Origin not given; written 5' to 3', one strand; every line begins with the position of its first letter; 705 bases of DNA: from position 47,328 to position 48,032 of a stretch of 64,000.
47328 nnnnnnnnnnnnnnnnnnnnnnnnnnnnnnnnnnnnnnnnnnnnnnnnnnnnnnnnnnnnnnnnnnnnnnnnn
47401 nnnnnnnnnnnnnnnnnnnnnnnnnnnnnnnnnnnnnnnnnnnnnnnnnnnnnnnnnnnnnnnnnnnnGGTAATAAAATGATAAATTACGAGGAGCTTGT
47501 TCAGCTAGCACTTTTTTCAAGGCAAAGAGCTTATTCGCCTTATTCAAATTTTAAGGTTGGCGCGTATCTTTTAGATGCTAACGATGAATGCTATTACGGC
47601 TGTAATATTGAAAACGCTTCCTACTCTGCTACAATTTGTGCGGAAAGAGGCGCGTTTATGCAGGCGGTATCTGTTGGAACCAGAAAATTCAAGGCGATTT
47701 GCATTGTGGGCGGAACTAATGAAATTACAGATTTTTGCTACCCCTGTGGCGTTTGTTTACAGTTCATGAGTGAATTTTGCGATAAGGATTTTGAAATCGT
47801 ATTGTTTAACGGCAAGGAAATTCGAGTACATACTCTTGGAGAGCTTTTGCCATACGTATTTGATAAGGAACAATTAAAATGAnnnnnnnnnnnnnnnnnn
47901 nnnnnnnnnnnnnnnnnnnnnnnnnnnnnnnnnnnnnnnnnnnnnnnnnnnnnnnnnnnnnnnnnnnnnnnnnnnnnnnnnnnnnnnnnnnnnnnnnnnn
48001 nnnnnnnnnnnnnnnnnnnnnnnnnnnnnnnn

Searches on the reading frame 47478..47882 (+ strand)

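Call 24: search_protein_families(library=pfam, proteins=[window:47478-47882:+], max_evalue=0.00001)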
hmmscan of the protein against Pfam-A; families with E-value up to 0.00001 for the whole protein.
window:47478-47882:+ (134 aa): 2 families
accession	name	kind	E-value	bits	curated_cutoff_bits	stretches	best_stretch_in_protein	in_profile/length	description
PF00383.29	dCMP_cyt_deam_1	-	8.6e-19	67.8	25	1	3-105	3-98/102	Cytidine and deoxycytidylate deaminase zinc-binding region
PF08211.18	dCMP_cyt_deam_2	-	3.2e-07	31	25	1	5-74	42-110/130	Cytidine and deoxycytidylate deaminase zinc-binding region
